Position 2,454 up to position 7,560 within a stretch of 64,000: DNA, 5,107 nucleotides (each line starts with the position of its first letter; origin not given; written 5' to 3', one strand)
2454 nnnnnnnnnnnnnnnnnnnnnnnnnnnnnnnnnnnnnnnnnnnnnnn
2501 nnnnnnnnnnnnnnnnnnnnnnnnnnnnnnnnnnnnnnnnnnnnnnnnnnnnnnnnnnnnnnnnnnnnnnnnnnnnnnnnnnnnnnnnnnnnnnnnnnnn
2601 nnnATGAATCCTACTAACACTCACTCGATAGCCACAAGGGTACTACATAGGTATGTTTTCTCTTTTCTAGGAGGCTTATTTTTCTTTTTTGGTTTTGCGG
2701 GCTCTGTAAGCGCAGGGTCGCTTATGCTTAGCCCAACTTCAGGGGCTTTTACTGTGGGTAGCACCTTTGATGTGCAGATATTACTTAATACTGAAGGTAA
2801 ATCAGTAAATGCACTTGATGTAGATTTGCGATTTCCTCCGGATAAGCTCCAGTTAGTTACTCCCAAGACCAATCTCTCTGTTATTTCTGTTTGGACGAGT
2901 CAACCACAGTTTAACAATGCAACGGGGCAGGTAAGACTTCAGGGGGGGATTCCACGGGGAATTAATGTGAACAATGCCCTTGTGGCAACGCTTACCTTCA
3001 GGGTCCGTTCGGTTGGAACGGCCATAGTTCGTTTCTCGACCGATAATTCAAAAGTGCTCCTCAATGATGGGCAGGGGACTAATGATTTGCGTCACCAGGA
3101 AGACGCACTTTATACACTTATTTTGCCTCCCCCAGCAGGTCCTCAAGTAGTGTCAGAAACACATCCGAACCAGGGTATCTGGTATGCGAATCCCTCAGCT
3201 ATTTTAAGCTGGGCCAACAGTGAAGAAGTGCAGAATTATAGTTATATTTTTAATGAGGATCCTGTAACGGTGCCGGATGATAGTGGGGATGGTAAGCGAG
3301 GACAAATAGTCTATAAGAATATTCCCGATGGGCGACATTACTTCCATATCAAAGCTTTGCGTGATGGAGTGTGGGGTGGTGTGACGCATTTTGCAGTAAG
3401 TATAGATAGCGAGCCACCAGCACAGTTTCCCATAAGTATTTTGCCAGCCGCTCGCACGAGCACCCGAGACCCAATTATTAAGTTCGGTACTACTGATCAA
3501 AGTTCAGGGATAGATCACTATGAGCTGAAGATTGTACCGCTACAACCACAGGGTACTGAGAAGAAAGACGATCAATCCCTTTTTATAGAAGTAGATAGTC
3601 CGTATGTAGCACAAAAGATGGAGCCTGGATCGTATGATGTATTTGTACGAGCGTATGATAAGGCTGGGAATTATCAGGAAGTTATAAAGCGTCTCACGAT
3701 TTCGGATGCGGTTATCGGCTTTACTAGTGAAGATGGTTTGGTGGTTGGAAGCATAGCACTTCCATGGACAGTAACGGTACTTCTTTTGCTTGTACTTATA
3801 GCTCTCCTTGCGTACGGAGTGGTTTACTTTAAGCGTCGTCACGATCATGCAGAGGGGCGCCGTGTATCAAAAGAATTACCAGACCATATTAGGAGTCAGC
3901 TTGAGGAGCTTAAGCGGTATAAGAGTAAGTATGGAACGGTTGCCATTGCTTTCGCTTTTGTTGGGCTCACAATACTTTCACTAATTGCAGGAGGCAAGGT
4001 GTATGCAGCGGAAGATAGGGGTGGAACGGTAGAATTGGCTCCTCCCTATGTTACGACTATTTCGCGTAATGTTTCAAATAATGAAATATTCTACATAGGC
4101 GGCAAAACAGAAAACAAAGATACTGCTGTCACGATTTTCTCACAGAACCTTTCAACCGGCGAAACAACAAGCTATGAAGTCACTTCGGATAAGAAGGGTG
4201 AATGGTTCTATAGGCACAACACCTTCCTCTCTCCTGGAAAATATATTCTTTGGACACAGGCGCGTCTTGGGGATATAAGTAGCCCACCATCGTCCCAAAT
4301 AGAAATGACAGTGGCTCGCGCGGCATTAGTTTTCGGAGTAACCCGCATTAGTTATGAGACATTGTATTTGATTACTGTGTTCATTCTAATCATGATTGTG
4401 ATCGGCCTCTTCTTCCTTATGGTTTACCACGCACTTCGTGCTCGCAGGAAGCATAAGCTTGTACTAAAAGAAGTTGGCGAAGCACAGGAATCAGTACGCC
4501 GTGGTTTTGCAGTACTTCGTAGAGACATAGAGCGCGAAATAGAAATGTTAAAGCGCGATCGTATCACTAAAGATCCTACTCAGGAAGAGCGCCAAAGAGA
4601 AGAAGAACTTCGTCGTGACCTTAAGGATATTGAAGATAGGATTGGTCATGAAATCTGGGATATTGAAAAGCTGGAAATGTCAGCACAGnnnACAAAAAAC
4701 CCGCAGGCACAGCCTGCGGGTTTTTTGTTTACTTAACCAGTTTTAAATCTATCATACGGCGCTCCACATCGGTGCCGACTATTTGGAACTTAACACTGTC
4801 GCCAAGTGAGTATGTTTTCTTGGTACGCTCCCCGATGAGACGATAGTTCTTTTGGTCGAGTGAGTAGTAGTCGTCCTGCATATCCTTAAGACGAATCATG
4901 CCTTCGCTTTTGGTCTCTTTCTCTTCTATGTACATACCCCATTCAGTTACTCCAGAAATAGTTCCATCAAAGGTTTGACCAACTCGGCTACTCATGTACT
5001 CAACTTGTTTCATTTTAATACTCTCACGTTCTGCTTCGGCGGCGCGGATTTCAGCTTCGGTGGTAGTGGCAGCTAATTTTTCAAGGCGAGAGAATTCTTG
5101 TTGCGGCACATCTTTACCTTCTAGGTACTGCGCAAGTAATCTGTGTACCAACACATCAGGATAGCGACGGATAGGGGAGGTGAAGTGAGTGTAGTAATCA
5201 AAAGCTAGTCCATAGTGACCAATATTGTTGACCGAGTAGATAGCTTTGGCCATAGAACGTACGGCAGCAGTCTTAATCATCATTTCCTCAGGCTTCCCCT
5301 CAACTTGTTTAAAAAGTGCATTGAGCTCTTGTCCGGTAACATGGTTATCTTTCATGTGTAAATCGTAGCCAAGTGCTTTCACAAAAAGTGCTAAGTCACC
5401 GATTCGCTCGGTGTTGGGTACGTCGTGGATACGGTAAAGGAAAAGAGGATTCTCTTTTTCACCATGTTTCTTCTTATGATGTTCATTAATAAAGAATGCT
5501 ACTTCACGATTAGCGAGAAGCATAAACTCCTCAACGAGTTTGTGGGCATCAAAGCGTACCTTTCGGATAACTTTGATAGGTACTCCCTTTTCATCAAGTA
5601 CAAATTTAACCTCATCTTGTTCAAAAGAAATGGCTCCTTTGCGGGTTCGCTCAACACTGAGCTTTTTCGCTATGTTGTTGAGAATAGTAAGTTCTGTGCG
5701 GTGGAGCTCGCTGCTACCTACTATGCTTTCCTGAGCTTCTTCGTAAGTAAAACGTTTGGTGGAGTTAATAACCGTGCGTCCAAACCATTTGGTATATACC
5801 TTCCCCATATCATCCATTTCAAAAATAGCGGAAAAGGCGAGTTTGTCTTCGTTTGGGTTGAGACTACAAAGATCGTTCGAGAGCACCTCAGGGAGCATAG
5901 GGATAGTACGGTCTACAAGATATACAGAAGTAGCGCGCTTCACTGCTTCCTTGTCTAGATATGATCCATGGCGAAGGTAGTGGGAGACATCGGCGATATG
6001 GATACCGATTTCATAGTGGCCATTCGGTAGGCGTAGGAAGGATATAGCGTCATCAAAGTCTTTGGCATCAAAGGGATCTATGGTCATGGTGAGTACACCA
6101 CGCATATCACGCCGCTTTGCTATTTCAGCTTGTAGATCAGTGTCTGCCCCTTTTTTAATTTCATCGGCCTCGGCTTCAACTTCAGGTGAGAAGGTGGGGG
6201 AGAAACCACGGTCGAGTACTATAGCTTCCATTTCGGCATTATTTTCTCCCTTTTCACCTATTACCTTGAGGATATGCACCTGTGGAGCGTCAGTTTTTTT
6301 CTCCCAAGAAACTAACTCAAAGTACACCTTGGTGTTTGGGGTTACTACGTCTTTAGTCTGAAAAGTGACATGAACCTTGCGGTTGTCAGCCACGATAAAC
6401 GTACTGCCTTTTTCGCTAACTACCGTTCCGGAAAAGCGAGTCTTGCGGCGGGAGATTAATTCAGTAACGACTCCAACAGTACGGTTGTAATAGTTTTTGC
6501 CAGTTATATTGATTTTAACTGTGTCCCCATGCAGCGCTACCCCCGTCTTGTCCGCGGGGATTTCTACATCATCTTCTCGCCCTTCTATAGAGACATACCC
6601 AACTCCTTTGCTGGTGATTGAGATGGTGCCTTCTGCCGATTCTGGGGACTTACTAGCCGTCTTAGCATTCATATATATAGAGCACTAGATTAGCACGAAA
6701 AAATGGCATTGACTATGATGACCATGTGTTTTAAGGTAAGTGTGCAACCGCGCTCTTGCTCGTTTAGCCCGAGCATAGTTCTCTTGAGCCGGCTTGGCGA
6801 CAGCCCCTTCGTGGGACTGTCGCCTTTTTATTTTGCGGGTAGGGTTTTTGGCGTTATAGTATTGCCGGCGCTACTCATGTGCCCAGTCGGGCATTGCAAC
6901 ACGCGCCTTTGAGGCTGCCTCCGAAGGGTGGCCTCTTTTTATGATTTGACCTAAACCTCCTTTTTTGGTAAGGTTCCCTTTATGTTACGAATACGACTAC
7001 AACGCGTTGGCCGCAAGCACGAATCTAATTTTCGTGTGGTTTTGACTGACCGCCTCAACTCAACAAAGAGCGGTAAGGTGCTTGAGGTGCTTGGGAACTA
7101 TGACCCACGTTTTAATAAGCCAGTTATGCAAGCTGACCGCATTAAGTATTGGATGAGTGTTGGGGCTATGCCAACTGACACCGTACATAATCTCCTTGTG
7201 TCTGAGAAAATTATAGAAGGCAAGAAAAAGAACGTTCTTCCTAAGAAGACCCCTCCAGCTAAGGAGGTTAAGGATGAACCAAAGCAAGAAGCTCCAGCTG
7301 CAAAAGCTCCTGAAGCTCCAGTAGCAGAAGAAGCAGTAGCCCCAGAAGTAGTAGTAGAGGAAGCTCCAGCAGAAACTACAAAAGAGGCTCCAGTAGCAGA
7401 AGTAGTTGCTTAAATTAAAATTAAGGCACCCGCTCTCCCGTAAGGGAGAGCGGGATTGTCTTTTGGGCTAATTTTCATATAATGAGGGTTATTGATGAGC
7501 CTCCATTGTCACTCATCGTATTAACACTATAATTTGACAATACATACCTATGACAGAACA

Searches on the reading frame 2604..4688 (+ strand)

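Call 46: search_protein_families(library=pfam, proteins=[window:2604-4688:+], max_evalue=0.001)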
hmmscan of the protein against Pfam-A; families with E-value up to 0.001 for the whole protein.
window:2604-4688:+ (695 aa): 3 families
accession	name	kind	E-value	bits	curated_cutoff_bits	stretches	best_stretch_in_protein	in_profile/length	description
PF19077.6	Big_13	-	1.2e-05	26.2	27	0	504-550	36-80/102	Bacterial Ig-like domain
PF17561.7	TssO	-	3.8e-05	24.3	29.2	0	584-687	8-105/148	Type VI secretion system, TssO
PF07495.19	Y_Y_Y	-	0.00016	22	26.6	0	340-366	36-62/65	Y_Y_Y domain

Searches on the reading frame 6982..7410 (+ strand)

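Call 46: search_protein_families(library=pfam, proteins=[window:6982-7410:+], max_evalue=0.001)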
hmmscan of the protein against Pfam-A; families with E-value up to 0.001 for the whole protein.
window:6982-7410:+ (143 aa): 1 family
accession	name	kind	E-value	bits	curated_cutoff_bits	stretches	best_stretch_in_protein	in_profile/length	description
PF00886.24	Ribosomal_S16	-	2.1e-13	50.4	27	1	8-65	1-62/62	Ribosomal protein S16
